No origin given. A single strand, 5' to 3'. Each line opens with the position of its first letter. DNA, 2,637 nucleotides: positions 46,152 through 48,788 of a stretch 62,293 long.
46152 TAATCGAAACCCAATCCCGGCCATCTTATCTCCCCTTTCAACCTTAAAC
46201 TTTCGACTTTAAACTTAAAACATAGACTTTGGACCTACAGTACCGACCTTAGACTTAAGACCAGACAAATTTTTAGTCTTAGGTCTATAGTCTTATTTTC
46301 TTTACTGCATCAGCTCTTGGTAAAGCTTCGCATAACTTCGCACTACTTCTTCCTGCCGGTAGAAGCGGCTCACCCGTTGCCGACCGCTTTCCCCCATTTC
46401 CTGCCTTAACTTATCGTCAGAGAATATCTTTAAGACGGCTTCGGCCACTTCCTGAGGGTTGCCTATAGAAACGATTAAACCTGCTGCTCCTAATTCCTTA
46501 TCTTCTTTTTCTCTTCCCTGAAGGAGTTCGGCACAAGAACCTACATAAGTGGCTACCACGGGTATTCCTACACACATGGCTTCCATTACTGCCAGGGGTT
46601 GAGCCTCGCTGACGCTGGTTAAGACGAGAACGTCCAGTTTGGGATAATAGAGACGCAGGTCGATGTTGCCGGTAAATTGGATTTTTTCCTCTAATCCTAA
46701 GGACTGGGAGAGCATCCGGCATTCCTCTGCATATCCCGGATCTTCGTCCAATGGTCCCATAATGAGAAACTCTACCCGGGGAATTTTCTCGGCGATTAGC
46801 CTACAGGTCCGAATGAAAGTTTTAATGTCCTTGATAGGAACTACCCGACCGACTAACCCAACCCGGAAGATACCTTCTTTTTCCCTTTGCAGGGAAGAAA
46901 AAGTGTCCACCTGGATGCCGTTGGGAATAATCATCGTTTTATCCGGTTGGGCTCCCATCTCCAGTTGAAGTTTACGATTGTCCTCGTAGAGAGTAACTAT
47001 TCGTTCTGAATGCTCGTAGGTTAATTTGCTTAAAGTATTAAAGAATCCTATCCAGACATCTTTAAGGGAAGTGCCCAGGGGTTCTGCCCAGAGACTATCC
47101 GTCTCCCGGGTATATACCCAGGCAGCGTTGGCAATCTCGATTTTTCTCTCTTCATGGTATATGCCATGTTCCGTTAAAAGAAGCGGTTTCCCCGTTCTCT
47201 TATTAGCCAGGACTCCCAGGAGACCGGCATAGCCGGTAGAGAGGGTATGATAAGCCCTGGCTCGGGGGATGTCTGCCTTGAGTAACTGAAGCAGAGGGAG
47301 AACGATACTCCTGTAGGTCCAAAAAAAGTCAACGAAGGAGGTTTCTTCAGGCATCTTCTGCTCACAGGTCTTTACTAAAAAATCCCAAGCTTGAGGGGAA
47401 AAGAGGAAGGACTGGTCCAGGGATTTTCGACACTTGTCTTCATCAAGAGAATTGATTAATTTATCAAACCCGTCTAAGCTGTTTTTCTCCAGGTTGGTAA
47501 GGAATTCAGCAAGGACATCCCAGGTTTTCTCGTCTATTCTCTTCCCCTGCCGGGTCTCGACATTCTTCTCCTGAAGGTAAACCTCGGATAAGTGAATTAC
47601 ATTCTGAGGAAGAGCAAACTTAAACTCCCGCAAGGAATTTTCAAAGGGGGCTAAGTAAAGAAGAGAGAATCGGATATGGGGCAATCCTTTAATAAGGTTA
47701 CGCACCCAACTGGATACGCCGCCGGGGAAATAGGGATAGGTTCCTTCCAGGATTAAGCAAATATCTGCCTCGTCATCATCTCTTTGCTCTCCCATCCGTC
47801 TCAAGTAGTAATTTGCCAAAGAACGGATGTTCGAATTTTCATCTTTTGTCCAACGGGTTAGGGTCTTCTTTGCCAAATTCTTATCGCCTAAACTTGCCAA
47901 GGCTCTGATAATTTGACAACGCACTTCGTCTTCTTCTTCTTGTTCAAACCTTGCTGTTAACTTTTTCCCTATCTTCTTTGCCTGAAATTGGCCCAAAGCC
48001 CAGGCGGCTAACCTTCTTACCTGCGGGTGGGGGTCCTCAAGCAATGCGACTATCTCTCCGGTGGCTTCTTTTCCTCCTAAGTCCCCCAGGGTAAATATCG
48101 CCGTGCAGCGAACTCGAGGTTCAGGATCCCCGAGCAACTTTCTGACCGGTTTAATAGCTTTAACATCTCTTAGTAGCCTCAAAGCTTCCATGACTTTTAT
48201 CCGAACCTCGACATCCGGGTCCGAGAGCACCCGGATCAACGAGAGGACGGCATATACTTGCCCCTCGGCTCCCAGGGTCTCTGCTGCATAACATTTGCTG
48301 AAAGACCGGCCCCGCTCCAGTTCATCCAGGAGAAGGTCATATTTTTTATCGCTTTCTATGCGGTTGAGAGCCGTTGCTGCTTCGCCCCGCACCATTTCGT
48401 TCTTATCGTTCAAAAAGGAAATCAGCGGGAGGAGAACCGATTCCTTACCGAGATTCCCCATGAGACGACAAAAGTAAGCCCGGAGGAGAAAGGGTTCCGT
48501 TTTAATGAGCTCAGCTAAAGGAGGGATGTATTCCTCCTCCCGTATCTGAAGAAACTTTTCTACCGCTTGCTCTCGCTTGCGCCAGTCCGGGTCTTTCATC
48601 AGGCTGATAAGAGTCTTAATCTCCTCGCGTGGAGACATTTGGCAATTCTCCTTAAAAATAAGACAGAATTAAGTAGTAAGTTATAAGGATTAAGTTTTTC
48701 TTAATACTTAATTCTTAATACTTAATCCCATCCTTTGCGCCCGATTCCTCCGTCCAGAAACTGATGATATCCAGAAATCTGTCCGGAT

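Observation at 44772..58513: Variant Pel-type exopolysaccharide locus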

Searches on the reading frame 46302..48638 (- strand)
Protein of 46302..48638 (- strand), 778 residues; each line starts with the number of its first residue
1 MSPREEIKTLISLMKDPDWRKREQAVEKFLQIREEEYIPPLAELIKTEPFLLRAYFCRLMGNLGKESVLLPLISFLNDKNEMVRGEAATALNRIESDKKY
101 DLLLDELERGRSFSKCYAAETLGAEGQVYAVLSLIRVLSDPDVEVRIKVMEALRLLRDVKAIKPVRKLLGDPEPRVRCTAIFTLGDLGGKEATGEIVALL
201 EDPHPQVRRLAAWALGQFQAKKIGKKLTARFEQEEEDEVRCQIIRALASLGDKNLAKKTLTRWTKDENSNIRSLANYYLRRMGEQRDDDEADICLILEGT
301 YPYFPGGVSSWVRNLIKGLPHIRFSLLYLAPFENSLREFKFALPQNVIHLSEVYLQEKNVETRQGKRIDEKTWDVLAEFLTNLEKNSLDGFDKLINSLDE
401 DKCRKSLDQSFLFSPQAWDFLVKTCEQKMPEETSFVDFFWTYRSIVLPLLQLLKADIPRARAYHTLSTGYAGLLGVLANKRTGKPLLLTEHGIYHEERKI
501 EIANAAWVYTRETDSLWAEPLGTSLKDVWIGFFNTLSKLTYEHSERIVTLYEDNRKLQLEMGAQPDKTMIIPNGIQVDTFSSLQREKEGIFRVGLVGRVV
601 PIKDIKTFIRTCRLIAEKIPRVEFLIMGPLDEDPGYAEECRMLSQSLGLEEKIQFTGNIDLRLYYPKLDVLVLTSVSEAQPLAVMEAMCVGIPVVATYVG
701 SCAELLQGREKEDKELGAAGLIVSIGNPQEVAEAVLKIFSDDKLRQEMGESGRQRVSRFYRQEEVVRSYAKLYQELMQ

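Call 3: search_protein_families(library=pfam, proteins=[window:46302-48638:-], max_evalue=0.01)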
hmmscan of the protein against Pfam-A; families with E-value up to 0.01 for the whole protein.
window:46302-48638:- (778 aa): 15 families
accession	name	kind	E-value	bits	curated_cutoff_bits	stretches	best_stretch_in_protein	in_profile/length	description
PF11997.14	DUF3492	-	7.8e-84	282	23.3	1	291-566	1-268/268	Domain of unknown function (DUF3492)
PF13646.12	HEAT_2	-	5e-41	139.3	27.7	5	163-222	2-62/88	HEAT repeats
PF00534.26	Glycos_transf_1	-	1.8e-27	96.4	26.4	1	591-755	16-172/172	Glycosyl transferases group 1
PF13692.12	Glyco_trans_1_4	-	1.3e-26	94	27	1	592-741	3-142/142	Glycosyl transferases group 1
PF02985.28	HEAT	-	1.1e-25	87.7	23.5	2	196-219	5-28/31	HEAT repeat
PF13513.12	HEAT_EZ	-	2e-18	66.8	27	1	191-218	28-55/55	HEAT-like repeat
PF03130.22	HEAT_PBS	-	1e-13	50.6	20.9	0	176-202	1-27/27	PBS lyase HEAT-like repeat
PF12717.13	Cnd1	-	4.3e-08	33.8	26.4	1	161-249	22-125/162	non-SMC mitotic condensation complex subunit 1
PF20706.3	GT4-conflict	-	1.6e-07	31.1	26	1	564-756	170-372/385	Family 4 Glycosyltransferase in conflict systems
PF00514.29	Arm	-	1.2e-06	28.8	20.6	0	67-91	12-36/41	Armadillo/beta-catenin-like repeat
PF13579.12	Glyco_trans_4_4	-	1.3e-06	29.3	29.7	1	451-574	65-158/158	Glycosyl transferase 4-like domain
PF13439.12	Glyco_transf_4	-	2.4e-06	28.1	28.5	1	459-578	72-169/170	Glycosyltransferase Family 4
PF21581.3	SCD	-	3.6e-05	24.4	27.5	0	75-100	38-63/75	Stromalin conservative domain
PF13524.12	Glyco_trans_1_2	-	0.00021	21.7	25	1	620-763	13-136/144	Glycosyl transferase-like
PF01602.26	Adaptin_N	-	0.0052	15.9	37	0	163-258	117-226/524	Adaptin N terminal region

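Call 4: search_protein_families(library=ncbifam, proteins=[window:46302-48638:-], max_evalue=0.01)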
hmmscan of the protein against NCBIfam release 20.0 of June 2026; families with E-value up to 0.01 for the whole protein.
window:46302-48638:- (778 aa): 44 families (the best 25 are shown)
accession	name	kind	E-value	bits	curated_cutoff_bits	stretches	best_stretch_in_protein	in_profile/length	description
NF038011.1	PelF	equivalog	1.3e-148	496.1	100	1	292-773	1-489/489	GT4 family glycosyltransferase PelF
TIGR03088.1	stp2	hypoth_equivalog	6.9e-27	94.4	409.05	1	557-776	151-373/374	TIGR03088 family PEP-CTERM/XrtA system glycosyltransferase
NF041876.1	EPS_EpsE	equivalog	6.9e-26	91.4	400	1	562-763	182-383/389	exopolysaccharide biosynthesis GT4 family glycosyltransferase EpsE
TIGR03999.1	thiol_BshA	equivalog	6.3e-21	74.7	273.7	1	541-778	142-375/375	N-acetyl-alpha-D-glucosaminyl L-malate synthase BshA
NF041010.1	glycosy_Agl16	equivalog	2.3e-20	72.8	575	1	534-776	124-351/352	glycosylation protein Agl16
TIGR04063.1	stp3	hypoth_equivalog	5.2e-17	61.8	442.05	1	540-777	154-396/397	TIGR04063 family PEP-CTERM/XrtA system glycosyltransferase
NF045915.1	PhycobilmeDegNblB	equivalog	6.7e-17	61.7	300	2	136-275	8-150/214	phycobilisome degradation protein NblB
NF038255.1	exopoly_VpsD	equivalog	1.8e-15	56.7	300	1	567-777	178-380/381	VpsD family glycosyltransferase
TIGR04157.1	glyco_rSAM_CFB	subfamily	2.5e-15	56.4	400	1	538-773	164-406/406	TIGR04157 family glycosyltransferase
TIGR03449.1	mycothiol_MshA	equivalog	7.6e-15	54.7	462.5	1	547-776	169-403/406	D-inositol-3-phosphate glycosyltransferase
NF038229.1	Glyco4_Geo_Pelo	equivalog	8.1e-15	54.7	400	1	556-777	123-337/338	GPMC system family 4 glycosyltransferase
NF010374.0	PRK13800.1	equivalog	1e-12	47.2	1196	1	8-277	625-893/898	fumarate reductase/succinate dehydrogenase flavoprotein subunit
NF058502.1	phyc_lyase_CpcE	equivalog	1.7e-12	47.4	330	1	117-251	61-207/260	C-phycocyanin alpha-cysteine-84 phycocyanobilin lyase subunit CpcE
TIGR02149.1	glgA_Coryne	subfamily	3.6e-12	46.1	302.4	1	538-776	139-390/391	glycogen synthase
NF046085.1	XrtY_assoc_Gly1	equivalog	7.1e-12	44.9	400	1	557-777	173-385/387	XrtY-associated glycosyltransferase XYAG1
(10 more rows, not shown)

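Call 13: find_homologous_proteins(query=window:46302-48638:-, max_evalue=1e-20)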
Query window:46302-48638:- (778 aa): 243 proteins with E <= 1e-20 among 8000 candidates; the best 120 are listed.
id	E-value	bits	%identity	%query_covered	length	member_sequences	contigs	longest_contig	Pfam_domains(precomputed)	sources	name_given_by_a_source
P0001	0.0e+0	1730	99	100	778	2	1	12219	PF12717.14,PF00514.30,PF13579.13,PF02985.29,PF13439.13,PF11997.15,PF13692.13,PF00534.27,PF03130.23,PF13513.13,PF13646.13,PF20706.4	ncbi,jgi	-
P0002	0.0e+0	1427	81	100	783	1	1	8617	PF12717.14,PF00514.30,PF13579.13,PF02985.29,PF13439.13,PF11997.15,PF13692.13,PF21581.4,PF00534.27,PF03130.23,PF13513.13,PF13646.13,PF20706.4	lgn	-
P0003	0.0e+0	1351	79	98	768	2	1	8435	PF12717.14,PF00514.30,PF13579.13,PF02985.29,PF13439.13,PF11997.15,PF13692.13,PF21581.4,PF00534.27,PF03130.23,PF13513.13,PF13646.13,PF20706.4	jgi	-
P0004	2.9e-169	583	38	100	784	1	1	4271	PF00514.30,PF00534.27,PF02985.29,PF13439.13,PF11997.15,PF13646.13,PF20706.4,PF13692.13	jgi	-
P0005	2.6e-166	573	39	98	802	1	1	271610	PF00534.27,PF02985.29,PF03130.23,PF11997.15,PF13646.13,PF20706.4,PF13692.13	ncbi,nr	ncbi:MAG: GT4 family glycosyltransferase PelF [Candidatus Eremiobacteraeota bacterium]|nr:GT4 family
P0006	4.9e-159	549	37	100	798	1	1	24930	PF00534.27,PF02985.29,PF03130.23,PF13513.13,PF13439.13,PF11997.15,PF13646.13,PF20706.4,PF13692.13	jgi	-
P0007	5.8e-147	509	39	85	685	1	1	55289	PF00534.27,PF02985.29,PF13513.13,PF13439.13,PF11997.15,PF13646.13,PF20706.4,PF13692.13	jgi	jgi:polysaccharide biosynthesis protein PelF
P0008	2.6e-138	481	45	63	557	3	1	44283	PF00534.27,PF13439.13,PF11997.15,PF13692.13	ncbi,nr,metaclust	ncbi:glycosyl transferase family 1 [Candidatus Magnetomorum sp. HK-1]|nr:glycosyl transferase family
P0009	1.7e-136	475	44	63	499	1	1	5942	PF00534.27,PF13439.13,PF11997.15,PF20706.4,PF13692.13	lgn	-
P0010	4.8e-136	473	44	63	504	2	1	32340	PF00534.27,PF11997.15,PF13692.13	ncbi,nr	ncbi:MAG: GT4 family glycosyltransferase PelF [Candidatus Magnetomorum sp.]|nr:GT4 family glycosyltr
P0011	1.3e-134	469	44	63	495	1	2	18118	PF00534.27,PF13439.13,PF11997.15,PF20706.4,PF13692.13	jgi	-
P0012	2.2e-134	468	46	62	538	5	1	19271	PF00534.27,PF13439.13,PF11997.15,PF13692.13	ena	-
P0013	5.3e-134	467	44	62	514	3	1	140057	PF00534.27,PF13579.13,PF13439.13,PF11997.15,PF20706.4,PF13692.13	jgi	jgi:polysaccharide biosynthesis protein PelF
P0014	8.5e-134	466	43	62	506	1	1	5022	PF00534.27,PF13579.13,PF13439.13,PF11997.15,PF20706.4,PF13692.13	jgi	jgi:glycosyltransferase involved in cell wall biosynthesis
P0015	2.0e-133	465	43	62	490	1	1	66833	PF00534.27,PF13439.13,PF11997.15,PF13692.13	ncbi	-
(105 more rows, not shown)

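Call 15: find_encoding_contigs(protein=P0001, flank=10000, max_places=4)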
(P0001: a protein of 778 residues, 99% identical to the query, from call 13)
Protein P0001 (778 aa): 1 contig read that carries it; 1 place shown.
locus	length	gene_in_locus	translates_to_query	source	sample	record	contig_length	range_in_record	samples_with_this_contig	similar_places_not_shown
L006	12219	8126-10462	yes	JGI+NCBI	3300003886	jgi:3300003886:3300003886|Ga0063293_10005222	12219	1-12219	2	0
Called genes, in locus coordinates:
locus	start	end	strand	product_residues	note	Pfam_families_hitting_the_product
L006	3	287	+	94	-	?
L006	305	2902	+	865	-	PF09960:DUF2194, PF10096:DUF2334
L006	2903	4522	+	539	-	PF07719:TPR_2 (faint), PF13428:TPR_14 (faint), PF13414:TPR_11 (faint), PF13424:TPR_12 (faint), PF13429:TPR_15 (weak), PF13432:TPR_16 (faint), PF14559:TPR_19 (faint), PF14561:TPR_20 (faint), +2 more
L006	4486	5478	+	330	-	PF03537:Glyco_hydro_114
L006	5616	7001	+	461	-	PF01590:GAF (weak), PF13185:GAF_2 (weak), PF13492:GAF_3, PF00990:GGDEF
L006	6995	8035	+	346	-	PF13432:TPR_16 (faint), PF13646:HEAT_2 (weak), PF13431:TPR_17 (faint), PF14559:TPR_19 (weak)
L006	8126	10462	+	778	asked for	PF00514:Arm (faint), PF13646:HEAT_2, PF13646:HEAT_2, PF11997:DUF3492, PF13579:Glyco_trans_4_4 (weak), PF20706:GT4-conflict (weak), PF00534:Glycos_transf_1, PF13692:Glyco_trans_1_4, +5 more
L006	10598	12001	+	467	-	PF16933:PelG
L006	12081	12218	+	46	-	?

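Call 16: find_encoding_contigs(protein=P0005, flank=10000, max_places=3)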
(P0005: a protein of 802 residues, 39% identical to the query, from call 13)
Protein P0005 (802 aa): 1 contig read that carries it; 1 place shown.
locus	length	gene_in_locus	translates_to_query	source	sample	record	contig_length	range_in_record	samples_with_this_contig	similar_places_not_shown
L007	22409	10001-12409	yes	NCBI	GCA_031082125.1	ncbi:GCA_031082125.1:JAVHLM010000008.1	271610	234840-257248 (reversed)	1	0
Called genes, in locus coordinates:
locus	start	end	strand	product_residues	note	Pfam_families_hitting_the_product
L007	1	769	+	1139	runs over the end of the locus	PF02861:Clp_N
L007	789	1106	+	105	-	PF16697:Yop-YscD_cpl, PF00498:FHA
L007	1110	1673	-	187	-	-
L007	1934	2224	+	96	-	-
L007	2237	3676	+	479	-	PF12390:Se-cys_synth_N, PF03841:SelA, PF01053:Cys_Met_Meta_PP, PF00266:Aminotran_5 (faint)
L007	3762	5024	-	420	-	PF00092:VWA (weak), PF13519:VWA_2 (weak)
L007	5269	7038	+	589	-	PF01039:Carboxyl_trans, PF03255:ACCA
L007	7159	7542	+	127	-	PF00072:Response_reg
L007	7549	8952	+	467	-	PF13492:GAF_3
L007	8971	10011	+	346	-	PF13646:HEAT_2 (weak), PF07719:TPR_2 (faint), PF13428:TPR_14 (faint), PF14559:TPR_19 (faint), PF13432:TPR_16 (faint)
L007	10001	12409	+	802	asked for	PF03130:HEAT_PBS (faint), PF02985:HEAT (faint), PF13646:HEAT_2, PF11997:DUF3492, PF20706:GT4-conflict, PF00534:Glycos_transf_1, PF13692:Glyco_trans_1_4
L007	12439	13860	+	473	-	PF16933:PelG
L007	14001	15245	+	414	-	PF00155:Aminotran_1_2, PF12897:Asp_aminotransf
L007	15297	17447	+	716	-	PF23023:Anti-Pycsar_Apyc1, PF00027:cNMP_binding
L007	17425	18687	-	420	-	PF04055:Radical_SAM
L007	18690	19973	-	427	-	PF07498:Rho_N, PF07497:Rho_RNA_bind, PF00006:ATP-synt_ab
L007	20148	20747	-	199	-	-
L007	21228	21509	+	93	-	PF04365:BrnT_toxin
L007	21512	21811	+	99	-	PF12441:CopG_antitoxin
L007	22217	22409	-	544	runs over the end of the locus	PF13715:CarbopepD_reg_2 (faint), PF13620:CarboxypepD_reg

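Call 17: find_encoding_contigs(protein=P0006, flank=10000, max_places=3)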
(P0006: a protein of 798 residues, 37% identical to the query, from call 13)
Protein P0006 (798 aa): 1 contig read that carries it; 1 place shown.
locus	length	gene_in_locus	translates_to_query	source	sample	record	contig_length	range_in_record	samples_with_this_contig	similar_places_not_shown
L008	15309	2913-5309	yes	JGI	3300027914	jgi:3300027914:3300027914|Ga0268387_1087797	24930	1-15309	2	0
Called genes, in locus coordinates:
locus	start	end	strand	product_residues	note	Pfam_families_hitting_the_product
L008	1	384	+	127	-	PF07282:Cas12f1-like_TNB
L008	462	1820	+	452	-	-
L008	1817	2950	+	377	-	PF13424:TPR_12 (faint), PF07719:TPR_2 (faint), PF14559:TPR_19 (faint)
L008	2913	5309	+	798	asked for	PF02985:HEAT (faint), PF03130:HEAT_PBS (faint), PF13646:HEAT_2, PF11997:DUF3492, PF13439:Glyco_transf_4 (weak), PF20706:GT4-conflict, PF00534:Glycos_transf_1, PF13692:Glyco_trans_1_4, +1 more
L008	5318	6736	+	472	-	PF16933:PelG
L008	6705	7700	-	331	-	PF01073:3Beta_HSD, PF01370:Epimerase, PF02719:Polysacc_synt_2, PF04321:RmlD_sub_bind (weak), PF13460:NAD_binding_10 (weak), PF16363:GDP_Man_Dehyd, PF07993:NAD_binding_4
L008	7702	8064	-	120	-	PF27226:AF_1845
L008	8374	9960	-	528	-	PF00082:Peptidase_S8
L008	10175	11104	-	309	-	PF14471:DUF4428 (weak)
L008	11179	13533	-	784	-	PF00069:Pkinase, PF07714:PK_Tyr_Ser-Thr, PF03109:ABC1, PF13191:AAA_16, PF13401:AAA_22 (weak)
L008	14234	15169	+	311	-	PF01347:TPR_Vitellogenin (faint), PF01602:Adaptin_N (faint), PF02985:HEAT (faint), PF18991:DUF5724 (faint), PF23227:HEAT_MROH2B_C (faint), PF13513:HEAT_EZ (faint), PF20168:PDS5 (faint), PF13646:HEAT_2, +5 more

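Call 23: search_solved_structures(query=window:46302-48638:-, max_evalue=0.00001)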
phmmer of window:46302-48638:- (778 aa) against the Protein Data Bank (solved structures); distinct sequences matched with E-value up to 0.00001: 33.
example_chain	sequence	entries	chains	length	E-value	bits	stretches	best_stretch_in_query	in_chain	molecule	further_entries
9sah_A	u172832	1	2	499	1.5e-42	149.3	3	7-224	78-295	E4-NB2 synthetic fusion protein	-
6fsq_A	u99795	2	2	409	1.1e-31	113.4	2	72-224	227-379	alphaRep A3_bGFPD | A3_bGFPD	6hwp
6ft5_A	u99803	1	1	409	5.7e-31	111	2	75-223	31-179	alphaRep A3_A3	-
4zv6_A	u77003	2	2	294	1.7e-28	102.8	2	60-205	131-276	AlphaRep-7 | alpha-Rep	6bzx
4xl5_C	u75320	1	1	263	1.7e-25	92.9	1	51-255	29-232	bGFP-A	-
6gwc_C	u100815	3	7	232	5.6e-22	81.3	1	45-224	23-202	iE5 ALPHAREP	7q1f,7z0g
7p0h_A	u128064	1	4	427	2.5e-19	72.5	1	46-224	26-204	Helicobacter pylori ComF fused to an artificial alphaREP crystallization helper (named B2)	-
6veh_A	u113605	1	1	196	6.6e-18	67.8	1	44-209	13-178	HEAT repeat domain-containing protein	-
8aw4_A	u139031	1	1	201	6.8e-18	67.7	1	76-223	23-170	ALPHAREP bB-E3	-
6gx7_E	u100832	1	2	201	2.2e-17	66.1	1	46-208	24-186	iiiA5 ALPHAREP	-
9rhz_A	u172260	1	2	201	1.5e-15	59.9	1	73-224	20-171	ALPHAREP bE5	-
3ltj_A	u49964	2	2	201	3.3e-15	58.9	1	76-223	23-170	AlphaRep-4 | bA3-2: binder of A3 protein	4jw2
3ltm_A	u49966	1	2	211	3.4e-15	58.8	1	46-196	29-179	Alpha-Rep4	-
4xvp_D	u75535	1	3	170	3.8e-15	58.6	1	99-224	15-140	BGFP-C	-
6gwd_G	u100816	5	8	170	1e-14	57.3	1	6-119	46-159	iiH5 ALPHAREP | iih5 Alpha Repeating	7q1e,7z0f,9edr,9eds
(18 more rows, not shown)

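Call 40: find_encoding_contigs(protein=P0002, flank=10000, max_places=2)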
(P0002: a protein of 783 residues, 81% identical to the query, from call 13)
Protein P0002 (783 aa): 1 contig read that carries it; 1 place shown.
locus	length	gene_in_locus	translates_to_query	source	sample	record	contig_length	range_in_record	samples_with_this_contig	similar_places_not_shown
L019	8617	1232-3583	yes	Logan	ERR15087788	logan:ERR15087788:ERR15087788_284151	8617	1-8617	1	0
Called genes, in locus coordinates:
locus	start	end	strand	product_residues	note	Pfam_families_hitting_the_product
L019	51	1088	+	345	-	PF13432:TPR_16 (faint), PF13646:HEAT_2 (weak), PF13431:TPR_17 (faint), PF14559:TPR_19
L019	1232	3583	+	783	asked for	PF13646:HEAT_2, PF13646:HEAT_2, PF11997:DUF3492, PF13439:Glyco_transf_4 (weak), PF13579:Glyco_trans_4_4 (weak), PF20706:GT4-conflict (weak), PF00534:Glycos_transf_1, PF13692:Glyco_trans_1_4, +6 more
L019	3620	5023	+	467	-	PF16933:PelG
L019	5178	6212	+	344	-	PF01855:POR_N, PF17147:PFOR_II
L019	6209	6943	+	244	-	PF02775:TPP_enzyme_C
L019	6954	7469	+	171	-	PF01558:POR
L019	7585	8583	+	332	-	PF00586:AIRS, PF02769:AIRS_C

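Call 69: list_cluster_members(proteins=[P0001, P0123, P0124, P0240, P0242, P0003, P0125])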
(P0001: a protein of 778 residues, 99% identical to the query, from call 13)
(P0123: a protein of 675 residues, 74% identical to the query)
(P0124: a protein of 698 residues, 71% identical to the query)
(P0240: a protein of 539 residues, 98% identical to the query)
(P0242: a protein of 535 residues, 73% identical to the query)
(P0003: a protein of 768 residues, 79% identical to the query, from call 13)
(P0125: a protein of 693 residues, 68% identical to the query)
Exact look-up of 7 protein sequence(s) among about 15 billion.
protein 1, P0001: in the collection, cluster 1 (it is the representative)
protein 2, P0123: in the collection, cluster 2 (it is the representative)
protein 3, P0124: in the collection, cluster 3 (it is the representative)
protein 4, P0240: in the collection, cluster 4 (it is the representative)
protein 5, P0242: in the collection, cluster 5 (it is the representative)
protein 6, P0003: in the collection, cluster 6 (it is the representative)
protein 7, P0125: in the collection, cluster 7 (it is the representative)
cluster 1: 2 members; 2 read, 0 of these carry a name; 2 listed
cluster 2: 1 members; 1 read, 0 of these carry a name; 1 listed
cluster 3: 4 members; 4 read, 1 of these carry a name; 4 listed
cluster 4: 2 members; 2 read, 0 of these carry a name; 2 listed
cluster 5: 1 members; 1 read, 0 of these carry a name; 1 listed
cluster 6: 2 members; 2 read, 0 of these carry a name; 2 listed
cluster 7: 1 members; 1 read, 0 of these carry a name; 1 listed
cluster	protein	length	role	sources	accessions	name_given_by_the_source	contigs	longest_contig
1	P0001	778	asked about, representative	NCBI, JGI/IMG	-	-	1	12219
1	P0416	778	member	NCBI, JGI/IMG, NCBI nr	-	-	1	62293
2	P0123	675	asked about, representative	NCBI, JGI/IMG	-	-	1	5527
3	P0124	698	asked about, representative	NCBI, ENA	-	-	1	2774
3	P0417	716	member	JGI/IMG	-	4-amino-4-deoxy-L-arabinose transferase-like glycosyltransferase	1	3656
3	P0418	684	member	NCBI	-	-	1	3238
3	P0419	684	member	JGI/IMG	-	-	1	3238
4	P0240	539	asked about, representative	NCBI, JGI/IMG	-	-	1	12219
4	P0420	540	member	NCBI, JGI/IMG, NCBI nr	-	-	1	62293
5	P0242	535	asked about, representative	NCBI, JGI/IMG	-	-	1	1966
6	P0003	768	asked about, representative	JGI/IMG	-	-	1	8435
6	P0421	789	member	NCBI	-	-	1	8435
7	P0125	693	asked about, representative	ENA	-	-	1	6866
